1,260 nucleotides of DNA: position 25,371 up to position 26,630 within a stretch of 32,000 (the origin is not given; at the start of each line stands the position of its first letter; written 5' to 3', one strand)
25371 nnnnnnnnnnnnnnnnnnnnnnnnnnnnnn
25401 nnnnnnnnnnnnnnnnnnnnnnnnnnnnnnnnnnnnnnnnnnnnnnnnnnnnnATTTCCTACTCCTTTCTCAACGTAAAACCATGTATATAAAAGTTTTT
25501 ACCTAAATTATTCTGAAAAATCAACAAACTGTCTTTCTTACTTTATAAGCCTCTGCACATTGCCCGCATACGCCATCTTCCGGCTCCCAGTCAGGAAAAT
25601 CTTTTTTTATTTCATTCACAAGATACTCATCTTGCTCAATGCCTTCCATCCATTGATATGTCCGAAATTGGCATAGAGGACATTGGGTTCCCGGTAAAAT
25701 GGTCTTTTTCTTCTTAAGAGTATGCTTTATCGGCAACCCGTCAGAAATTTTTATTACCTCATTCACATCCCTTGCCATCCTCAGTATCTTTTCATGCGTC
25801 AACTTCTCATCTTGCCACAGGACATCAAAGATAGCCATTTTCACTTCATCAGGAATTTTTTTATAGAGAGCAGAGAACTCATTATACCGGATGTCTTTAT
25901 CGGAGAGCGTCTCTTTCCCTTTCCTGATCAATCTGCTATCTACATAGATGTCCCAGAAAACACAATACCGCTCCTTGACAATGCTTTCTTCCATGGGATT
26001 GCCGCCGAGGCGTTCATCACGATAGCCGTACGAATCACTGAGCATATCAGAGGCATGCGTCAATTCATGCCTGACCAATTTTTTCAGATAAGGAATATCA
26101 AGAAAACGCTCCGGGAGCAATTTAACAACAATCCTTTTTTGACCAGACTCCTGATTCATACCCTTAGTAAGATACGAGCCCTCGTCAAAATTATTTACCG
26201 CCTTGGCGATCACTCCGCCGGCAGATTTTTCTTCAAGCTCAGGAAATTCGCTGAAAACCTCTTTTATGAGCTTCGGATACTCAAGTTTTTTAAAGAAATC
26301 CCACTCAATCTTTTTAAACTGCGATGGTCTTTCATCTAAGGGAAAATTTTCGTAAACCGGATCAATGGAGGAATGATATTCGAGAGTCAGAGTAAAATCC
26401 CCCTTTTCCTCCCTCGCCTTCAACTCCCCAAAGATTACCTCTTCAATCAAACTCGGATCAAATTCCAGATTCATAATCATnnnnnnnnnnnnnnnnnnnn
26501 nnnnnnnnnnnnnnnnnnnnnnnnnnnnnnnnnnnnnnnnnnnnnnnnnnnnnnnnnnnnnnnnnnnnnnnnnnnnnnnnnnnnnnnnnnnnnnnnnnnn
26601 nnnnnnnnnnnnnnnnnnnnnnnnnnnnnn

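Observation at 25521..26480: Uncharacterised HExxH plus zinc-ribbon-like protein translationally coupled to the NXR chaperone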

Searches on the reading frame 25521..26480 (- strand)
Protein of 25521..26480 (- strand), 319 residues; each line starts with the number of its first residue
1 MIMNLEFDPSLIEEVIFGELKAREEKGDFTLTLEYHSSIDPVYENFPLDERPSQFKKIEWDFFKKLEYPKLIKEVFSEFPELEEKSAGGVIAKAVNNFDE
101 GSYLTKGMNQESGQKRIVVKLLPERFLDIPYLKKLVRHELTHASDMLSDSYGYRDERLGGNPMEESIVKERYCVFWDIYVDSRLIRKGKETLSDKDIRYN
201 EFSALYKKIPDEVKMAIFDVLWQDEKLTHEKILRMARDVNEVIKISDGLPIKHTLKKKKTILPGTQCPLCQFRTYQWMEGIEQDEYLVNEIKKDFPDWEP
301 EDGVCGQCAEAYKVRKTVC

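Call 3: search_protein_families(library=pfam, proteins=[window:25521-26480:-], max_evalue=0.1)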
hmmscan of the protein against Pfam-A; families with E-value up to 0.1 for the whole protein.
window:25521-26480:- (319 aa): 1 family
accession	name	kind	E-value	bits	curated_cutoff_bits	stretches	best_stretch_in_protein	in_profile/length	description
PF06702.18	Fam20C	-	0.036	14.2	26.8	1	206-290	86-171/218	Golgi casein kinase, C-terminal, Fam20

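Call 4: search_protein_families(library=ncbifam, proteins=[window:25521-26480:-], max_evalue=1)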
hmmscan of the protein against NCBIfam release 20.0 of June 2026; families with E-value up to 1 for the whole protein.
window:25521-26480:- (319 aa): 0 families

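Call 6: find_homologous_proteins(query=window:25521-26480:-, max_evalue=0.001)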
Query window:25521-26480:- (319 aa): 84 proteins with E <= 0.001 among 1010 candidates.
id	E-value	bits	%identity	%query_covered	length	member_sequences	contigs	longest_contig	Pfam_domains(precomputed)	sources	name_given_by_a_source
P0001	5.5e-213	724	100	99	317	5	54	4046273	-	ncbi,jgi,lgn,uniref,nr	ncbi:MAG: hypothetical protein DCC43_04165 [Candidatus Brocadia sp.]|uniref:SprT-like domain-contain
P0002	1.8e-187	641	86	99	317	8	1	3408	-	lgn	-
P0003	2.1e-187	640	86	99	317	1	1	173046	-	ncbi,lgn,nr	ncbi:MAG: hypothetical protein E3K36_06725 [Candidatus Brocadia sp.]|nr:hypothetical protein [Candid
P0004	2.5e-186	637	86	99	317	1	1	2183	-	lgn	-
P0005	7.8e-186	635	86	99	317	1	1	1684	-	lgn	-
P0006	3.3e-185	633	85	99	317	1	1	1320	-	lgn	-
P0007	7.1e-185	632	85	99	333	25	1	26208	-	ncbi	-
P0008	8.1e-185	632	85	99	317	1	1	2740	-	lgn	-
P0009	1.1e-183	628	85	99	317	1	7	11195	-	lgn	-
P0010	1.6e-182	624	85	99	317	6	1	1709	-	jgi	-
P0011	1.7e-182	624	85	99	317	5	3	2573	-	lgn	-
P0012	2.5e-180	617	84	99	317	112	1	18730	-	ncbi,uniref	ncbi:MAG TPA: hypothetical protein ACFYD9_01350 [Candidatus Wunengus sp. YC64]|uniref:hypothetical p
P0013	8.4e-178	609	84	99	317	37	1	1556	-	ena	-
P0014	9.5e-178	609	84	99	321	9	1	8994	-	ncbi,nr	ncbi:MAG: hypothetical protein NUV74_01290 [Candidatus Brocadiaceae bacterium]|nr:hypothetical prote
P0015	1.2e-176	605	83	99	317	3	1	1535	-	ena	-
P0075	1.6e-113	398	55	99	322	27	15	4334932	-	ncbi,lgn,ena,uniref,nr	ncbi:hypothetical protein KsCSTR_07990 [Candidatus Kuenenia stuttgartiensis]|uniref:Uncharacterized 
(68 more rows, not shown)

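Call 13: search_solved_structures(query=A1, max_evalue=10, show_alignments=3)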
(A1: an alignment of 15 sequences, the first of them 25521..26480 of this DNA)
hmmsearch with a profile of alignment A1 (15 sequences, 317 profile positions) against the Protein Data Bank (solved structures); distinct sequences matched with E-value up to 10: 1.
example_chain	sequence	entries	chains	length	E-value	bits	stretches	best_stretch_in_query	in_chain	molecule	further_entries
3ir9_A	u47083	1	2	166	1.9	11.1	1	70-104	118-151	Peptide chain release factor subunit 1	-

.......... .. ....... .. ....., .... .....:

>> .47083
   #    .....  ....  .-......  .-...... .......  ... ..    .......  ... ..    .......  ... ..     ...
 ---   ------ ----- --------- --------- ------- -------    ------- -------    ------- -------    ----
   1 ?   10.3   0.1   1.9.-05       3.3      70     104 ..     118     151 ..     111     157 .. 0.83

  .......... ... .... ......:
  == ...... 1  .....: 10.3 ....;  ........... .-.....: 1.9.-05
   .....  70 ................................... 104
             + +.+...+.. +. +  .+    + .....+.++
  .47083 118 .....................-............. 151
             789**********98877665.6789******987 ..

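Call 14: search_protein_families(library=pfam, alignment_id=A1, max_evalue=10)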
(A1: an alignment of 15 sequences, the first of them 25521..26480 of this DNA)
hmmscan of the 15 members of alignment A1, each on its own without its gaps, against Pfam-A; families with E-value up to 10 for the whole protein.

A. member 1, window:25521-26480:- (319 aa): 2 families
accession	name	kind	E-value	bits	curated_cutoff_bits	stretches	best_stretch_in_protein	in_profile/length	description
PF06702.18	Fam20C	-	0.036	14.2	26.8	1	206-290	86-171/218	Golgi casein kinase, C-terminal, Fam20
PF23475.1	zf-Tbcl_FmdE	-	0.37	10.7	23.2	1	303-315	8-20/35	FmdE treble clef zinc finger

B. families by the number of members that match (of 15 scanned): 13 families
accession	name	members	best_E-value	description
PF09768.15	Peptidase_M76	3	0.0053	Peptidase M76 family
PF23475.1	zf-Tbcl_FmdE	3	0.15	FmdE treble clef zinc finger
PF23903.1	Phage_zn_bind_2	3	0.29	Phage zinc binding domain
PF06702.18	Fam20C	2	0.021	Golgi casein kinase, C-terminal, Fam20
PF01322.25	Cytochrom_C_2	1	0.044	Cytochrome C'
PF09891.15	DUF2118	1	0.12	Uncharacterized protein conserved in archaea (DUF2118)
PF05383.23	La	1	0.19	La domain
PF22935.1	RM44_endonuclase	1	0.22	Large ribosomal subunit protein mL44, endonuclease domain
PF11803.13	UXS1_N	1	0.24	UDP-glucuronate decarboxylase N-terminal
PF19826.4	DUF6307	1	0.29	Family of unknown function (DUF6307)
PF16293.11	zf-C2H2_9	1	1.6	C2H2 type zinc-finger (1 copy)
PF13894.12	zf-C2H2_4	1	2.2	C2H2-type zinc finger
PF24458.1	DUF7573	1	9.5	Domain of unknown function (DUF7573)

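Call 16: find_related_loci(query=A1, collection=genome_contigs, flank=6000)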
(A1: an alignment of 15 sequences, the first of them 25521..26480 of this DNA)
Query A1 (319 aa) in genome_contigs; peptide patterns used: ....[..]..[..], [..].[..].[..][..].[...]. (x = any residue, [..] = any of these).
75 stretches matched a pattern; 40 encode a relative of the query (tblastn E <= 1e-3); 39 distinct loci.
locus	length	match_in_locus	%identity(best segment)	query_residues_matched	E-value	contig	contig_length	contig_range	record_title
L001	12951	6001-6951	86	3-319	0e+0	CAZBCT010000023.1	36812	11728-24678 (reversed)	MAG TPA_asm: uncultured Candidatus Brocadia sp. isolate SRP323723_co1_49 genome assembly, contig: NODE_920_length_36812_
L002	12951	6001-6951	85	3-319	0e+0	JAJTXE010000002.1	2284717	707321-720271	MAG: Candidatus Brocadia sp. isolate DTUAMX2 2-Genome30, whole genome shotgun sequence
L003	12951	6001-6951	86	3-319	0e+0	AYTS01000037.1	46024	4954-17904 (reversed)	MAG: Candidatus Brocadia carolinensis isolate 26THWARD NODE_20_length_46024_cov_20.7628_ID_39, whole genome shotgun sequ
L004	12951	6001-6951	87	3-319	0e+0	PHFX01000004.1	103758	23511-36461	MAG: Candidatus Brocadia sp. WS118 scaffold_6, whole genome shotgun sequence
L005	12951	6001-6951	85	3-319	0e+0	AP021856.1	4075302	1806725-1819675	Candidatus Brocadia pituitae DNA, complete genome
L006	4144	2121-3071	86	3-319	0e+0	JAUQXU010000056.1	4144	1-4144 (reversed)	MAG: Candidatus Brocadia sp. isolate BIN37 contig_38850, whole genome shotgun sequence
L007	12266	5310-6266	86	1-319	0e+0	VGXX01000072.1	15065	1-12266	MAG: Planctomycetota bacterium isolate M_DeepCast_100m_m2_243 M_DeepCast_100m_m2_243_Ga0194119_10007718, whole genome sh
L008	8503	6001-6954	84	2-319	0e+0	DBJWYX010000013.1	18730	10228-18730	MAG TPA_asm: Candidatus Wunengus sp. YC64 NODE_1211_length_18730_cov_7.771138, whole genome shotgun sequence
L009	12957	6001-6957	82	1-319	0e+0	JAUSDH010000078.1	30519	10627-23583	MAG: Candidatus Brocadiaceae bacterium isolate E14_concoct.bin.99 E14_k141_512727, whole genome shotgun sequence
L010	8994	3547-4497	84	3-319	0e+0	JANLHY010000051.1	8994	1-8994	MAG: Candidatus Brocadiaceae bacterium isolate S40-1 k99_143636, whole genome shotgun sequence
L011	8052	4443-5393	81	3-319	5e-179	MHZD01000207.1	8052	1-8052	MAG: Planctomycetes bacterium RIFOXYC2_FULL_41_27 rifoxyc2_full_scaffold_6101, whole genome shotgun sequence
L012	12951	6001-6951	79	3-319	3e-174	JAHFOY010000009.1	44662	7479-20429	MAG: Planctomycetota bacterium isolate nzgw514 NODE_700_length_44663_cov_4.263549, whole genome shotgun sequence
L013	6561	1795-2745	79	3-319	4e-175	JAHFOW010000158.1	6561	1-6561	MAG: Planctomycetota bacterium isolate nzgw512 NODE_12366_length_6562_cov_2.707188, whole genome shotgun sequence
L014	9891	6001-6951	79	3-319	7e-173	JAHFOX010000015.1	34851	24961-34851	MAG: Planctomycetota bacterium isolate nzgw513 NODE_288_length_34852_cov_6.728398, whole genome shotgun sequence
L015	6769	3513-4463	77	3-319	3e-173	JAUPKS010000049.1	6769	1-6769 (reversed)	MAG: Planctomycetota bacterium isolate erpe_2018_pw_0hr_WHONDRS-PP48-000085_B_bin.5 scaffold_160251, whole genome shotgu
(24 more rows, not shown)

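Call 18: predict_structure(alignment_id=A1)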
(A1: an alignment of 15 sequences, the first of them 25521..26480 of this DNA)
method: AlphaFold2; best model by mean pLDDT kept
length: 319 residues; sequences in the alignment: 15
mean_pLDDT: 87.1   pTM: 0.72
mean pLDDT of the five models: 87.1, 85.6, 84.5, 84.3, 83.3
residues with pLDDT >= 90: 171; 70-90: 116; 50-70: 26; < 50: 6
segments of 3 or more residues with pLDDT < 50: 317-319
pLDDT, mean of each block of 10 residues (from residue 1): 81 96 96 95 94 94 96 94 87 91 74 81 96 96 90 73 84 94 93 91 88 91 91 91 82 54 81 85 85 87 87 63
secondary structure, 60 per line:
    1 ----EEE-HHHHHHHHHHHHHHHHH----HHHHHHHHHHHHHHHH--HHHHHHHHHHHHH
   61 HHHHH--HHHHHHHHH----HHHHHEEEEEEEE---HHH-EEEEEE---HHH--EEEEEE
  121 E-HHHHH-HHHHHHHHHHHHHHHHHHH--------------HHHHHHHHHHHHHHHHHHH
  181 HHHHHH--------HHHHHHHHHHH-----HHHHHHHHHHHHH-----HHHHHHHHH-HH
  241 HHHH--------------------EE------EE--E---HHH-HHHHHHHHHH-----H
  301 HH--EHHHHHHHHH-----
elements in order: E5-7 H9-25 H30-45 H48-65 H68-76 H81-85 E86-93 E101-106 E115-121 H123-127 H129-147 H162-186 H195-205 H211-223 H229-237 H239-244 H285-294 H306-314

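Call 21: search_protein_representatives(alignment_id=A1)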
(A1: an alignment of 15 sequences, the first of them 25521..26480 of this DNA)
Query: 15 sequences, 317 profile positions. Proteins with E-value up to 0.001 (for the whole library): 961; up to 1e-10: 740; up to 1e-30: 314. The best 150 are listed.
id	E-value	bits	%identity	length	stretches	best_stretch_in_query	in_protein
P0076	1.1e-155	534.4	-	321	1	1-316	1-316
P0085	5.4e-106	371.1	-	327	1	2-316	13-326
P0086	1.6e-104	366.2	-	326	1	1-316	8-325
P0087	2.3e-93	329.6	-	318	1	1-312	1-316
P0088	5.4e-92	325.1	-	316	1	1-314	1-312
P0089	3.8e-91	322.3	-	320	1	1-316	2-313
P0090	6.3e-90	318.3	-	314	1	1-316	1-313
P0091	8.9e-90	317.8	-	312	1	1-314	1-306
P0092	3.6e-89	315.8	-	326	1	1-315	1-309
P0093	1.4e-86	307.3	-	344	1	1-314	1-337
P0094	2.4e-86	306.5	-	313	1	1-313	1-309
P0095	5.5e-85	302.0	-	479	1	1-315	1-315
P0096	3.9e-84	299.3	-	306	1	1-314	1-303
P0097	1.4e-83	297.5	-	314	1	1-314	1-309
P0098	5.3e-83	295.5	-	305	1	1-315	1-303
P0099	1.2e-82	294.4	-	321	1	1-315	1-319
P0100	1.6e-82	294.0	-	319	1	1-313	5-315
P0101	4.9e-82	292.4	-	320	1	1-312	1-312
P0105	2.5e-79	283.4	-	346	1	2-312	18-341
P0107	6.1e-79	282.2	-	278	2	1-238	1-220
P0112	9.3e-74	265.2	-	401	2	76-315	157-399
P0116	4.6e-69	249.7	-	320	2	5-236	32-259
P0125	1.3e-60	222.0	-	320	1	1-314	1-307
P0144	2.4e-53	198.1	-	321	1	1-311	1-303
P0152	3.6e-52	194.3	-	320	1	1-312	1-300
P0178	1.1e-47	179.5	-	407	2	1-234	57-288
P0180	1.7e-47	178.9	-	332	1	1-309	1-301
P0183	2.6e-47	178.3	-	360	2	115-315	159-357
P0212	5.5e-43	164.1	-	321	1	1-311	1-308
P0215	9.5e-43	163.3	-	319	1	1-312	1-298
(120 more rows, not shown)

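Call 25: fold_search(model_id=the predicted structure, library=pdb)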
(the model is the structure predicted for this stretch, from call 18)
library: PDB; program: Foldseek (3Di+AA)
matches with E <= 10: 81; with E <= 0.001: 0
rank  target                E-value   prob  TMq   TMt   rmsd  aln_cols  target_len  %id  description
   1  6fes_A                6.4e-01  0.15  0.18  0.16  15.9       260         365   14  Crystal structure of novel repeat protein BRIC2 fused to DARPin D12 (released 2018-09-05)
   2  6mdw                  9.2e-01  0.20  0.19  0.28  11.0       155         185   15  Mechanism of protease dependent DPC repair (released 2019-04-10)
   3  6ohj_A                1.4e+00  0.04  0.11  0.15  13.8       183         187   12  Crystal Structure of the Debrominase Bmp8 C82A in Complex with 2,3,4-tribromopyrrole (released 2019-05-29)
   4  4aw6_D                1.6e+00  0.09  0.21  0.17  18.3       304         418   11  Crystal structure of the human nuclear membrane zinc metalloprotease ZMPSTE24 (FACE1) (released 2012-07-25)
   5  9ghf_V                1.7e+00  0.38  0.16  0.23   4.2        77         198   14  Staphylococcus aureus FusB bound to the large subunit of the Escherichia coli 70S ribosome (FusB-70S:LSU) (released 2025-03-26)
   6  9clp_A                1.7e+00  0.13  0.13  0.10   8.5        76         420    9  Structure of ecarin from the venom of Kenyan saw-scaled viper in complex with the Fab of neutralizing antibody H11 (released 2024-09-11)
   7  3gbo                  1.9e+00  0.08  0.15  0.21  15.1       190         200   13  Crystal structure of BmooMPalpha-I, a non-hemorrhagic metalloproteinase isolated from Bothrops moojeni snake venom (released 2009-09-22)
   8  5cwo_A                2.0e+00  0.05  0.12  0.15  17.9       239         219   12  Crystal structure of de novo designed helical repeat protein DHR76 (released 2015-12-16)
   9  4aw6_A                2.1e+00  0.08  0.21  0.17  17.9       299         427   11  Crystal structure of the human nuclear membrane zinc metalloprotease ZMPSTE24 (FACE1) (released 2012-07-25)
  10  4q1l_A                2.1e+00  0.07  0.15  0.21  16.8       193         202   14  Crystal structure of Leucurolysin-a complexed with an endogenous tripeptide (QSW). (released 2015-04-08)
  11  5tud_D                2.5e+00  0.03  0.12  0.10  25.8       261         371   15  Structural Insights into the Extracellular Recognition of the Human Serotonin 2B Receptor by an Antibody (released 2017-07-26)
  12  6ohi_B                2.6e+00  0.03  0.11  0.15  13.8       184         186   12  Crystal Structure of the Debrominase Bmp8 (Apo) (released 2019-05-29)
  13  9pf1_D                2.9e+00  0.01  0.09  0.08  18.7       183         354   10  Nub1/Fat10-processing human 26S proteasome with Rpt4 at top of spiral staircase (AAA+ motor locally refined) (released 2025-11-19)
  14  9ghd_V                3.1e+00  0.28  0.17  0.24   4.4        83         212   14  Escherichia coli 70S ribosome in complex with Staphylococcus aureus FusB-EF-G (FusB-EF-G-70S*) (released 2025-03-26)
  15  1kug_A                3.2e+00  0.12  0.13  0.19   8.4        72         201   17  Crystal Structure of a Taiwan Habu Venom Metalloproteinase complexed with its endogenous inhibitor pENW (released 2002-07-10)
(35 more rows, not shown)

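Call 27: list_cluster_members(proteins=[P0085, P0087, P0090, P0095, P0105, P0125, P0144, P0152, P0180, P0215])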
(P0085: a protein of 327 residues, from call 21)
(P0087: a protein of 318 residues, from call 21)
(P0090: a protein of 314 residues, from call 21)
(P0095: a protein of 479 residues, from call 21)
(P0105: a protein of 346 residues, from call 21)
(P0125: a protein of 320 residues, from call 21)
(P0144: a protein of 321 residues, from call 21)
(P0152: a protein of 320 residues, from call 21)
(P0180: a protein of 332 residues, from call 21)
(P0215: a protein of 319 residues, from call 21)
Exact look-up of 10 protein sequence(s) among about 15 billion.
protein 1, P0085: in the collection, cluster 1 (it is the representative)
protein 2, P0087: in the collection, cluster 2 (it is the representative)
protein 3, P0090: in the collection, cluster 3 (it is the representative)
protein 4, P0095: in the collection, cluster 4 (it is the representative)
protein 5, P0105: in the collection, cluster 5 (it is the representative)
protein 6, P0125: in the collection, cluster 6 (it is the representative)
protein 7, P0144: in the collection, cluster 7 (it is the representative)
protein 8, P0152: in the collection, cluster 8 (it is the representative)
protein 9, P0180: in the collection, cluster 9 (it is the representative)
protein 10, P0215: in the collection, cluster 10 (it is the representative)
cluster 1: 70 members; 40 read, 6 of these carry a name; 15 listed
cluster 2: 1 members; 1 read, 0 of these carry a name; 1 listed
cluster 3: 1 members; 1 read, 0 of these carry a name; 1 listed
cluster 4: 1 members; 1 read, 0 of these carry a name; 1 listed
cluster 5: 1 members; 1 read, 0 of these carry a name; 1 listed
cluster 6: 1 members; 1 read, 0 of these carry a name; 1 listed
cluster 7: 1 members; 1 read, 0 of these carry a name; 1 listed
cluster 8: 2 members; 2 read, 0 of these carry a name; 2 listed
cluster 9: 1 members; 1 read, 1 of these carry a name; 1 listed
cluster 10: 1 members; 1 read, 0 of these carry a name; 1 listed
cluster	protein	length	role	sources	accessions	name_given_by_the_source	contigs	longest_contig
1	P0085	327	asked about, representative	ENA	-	-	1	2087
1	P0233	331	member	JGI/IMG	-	hypothetical protein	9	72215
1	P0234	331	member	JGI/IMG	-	hypothetical protein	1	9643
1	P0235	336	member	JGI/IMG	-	hypothetical protein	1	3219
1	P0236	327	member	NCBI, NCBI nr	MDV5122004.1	MAG: hypothetical protein R2549_08100 [Candidatus Scalindua sp.] | hypothetical protein [Candidatus Scalindua sp.]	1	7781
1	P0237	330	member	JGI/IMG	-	hypothetical protein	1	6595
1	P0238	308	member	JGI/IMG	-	hypothetical protein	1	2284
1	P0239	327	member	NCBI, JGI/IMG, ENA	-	-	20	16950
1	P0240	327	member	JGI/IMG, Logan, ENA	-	-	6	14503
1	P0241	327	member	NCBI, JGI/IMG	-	-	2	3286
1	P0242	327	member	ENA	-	-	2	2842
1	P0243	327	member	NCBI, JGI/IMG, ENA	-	-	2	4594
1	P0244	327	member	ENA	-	-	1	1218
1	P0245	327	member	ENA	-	-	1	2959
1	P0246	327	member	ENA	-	-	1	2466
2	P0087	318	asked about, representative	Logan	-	-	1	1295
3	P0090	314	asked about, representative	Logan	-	-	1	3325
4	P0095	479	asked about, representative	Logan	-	-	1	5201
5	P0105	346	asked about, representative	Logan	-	-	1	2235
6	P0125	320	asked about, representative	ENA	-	-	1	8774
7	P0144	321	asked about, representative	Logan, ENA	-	-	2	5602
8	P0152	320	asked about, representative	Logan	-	-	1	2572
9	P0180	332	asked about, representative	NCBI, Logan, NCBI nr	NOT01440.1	MAG: hypothetical protein HOP29_12515 [Phycisphaerales bacterium] | hypothetical protein [Phycisphaerales bacterium]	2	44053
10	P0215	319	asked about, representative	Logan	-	-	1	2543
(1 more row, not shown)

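Call 29: find_homologous_proteins(query=A2, max_evalue=0.00001)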
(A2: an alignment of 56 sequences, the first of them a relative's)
Query A2 (56 sequences) (318 aa, profile of the alignment): 22 proteins with E <= 0.00001 among 4568 candidates.
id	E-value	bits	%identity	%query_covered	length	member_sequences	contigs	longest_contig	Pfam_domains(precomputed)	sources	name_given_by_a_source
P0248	4.2e-99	350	42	99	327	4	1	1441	-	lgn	-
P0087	8.4e-99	349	100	100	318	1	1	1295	-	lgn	-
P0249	3.0e-94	334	68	100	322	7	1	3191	-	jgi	jgi:hypothetical protein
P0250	6.9e-91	323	58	100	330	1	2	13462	-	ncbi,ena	-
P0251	1.4e-89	319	51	100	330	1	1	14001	-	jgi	-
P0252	1.5e-89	319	58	100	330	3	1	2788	-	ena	-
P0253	1.9e-89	318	53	100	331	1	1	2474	-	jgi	jgi:hypothetical protein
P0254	3.9e-89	317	54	100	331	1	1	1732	-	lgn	-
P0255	6.1e-89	317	53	100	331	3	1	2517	-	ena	-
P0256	7.5e-89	316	53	100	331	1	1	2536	-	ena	-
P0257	1.9e-88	315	54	100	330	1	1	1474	-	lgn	-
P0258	2.4e-88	315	55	100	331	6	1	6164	-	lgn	-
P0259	2.6e-88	315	55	100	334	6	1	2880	-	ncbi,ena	ncbi:MAG: hypothetical protein AAB197_06620 [Deltaproteobacteria bacterium]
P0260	1.1e-87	312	56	100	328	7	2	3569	-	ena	-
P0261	1.4e-87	312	52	100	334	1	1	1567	-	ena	-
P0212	2.7e-84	301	25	99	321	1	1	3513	-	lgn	-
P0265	4.8e-74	268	54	87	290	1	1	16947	-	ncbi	ncbi:MAG: hypothetical protein AABY52_04630, partial [Deltaproteobacteria bacterium]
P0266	1.3e-63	233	27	99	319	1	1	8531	-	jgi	jgi:hypothetical protein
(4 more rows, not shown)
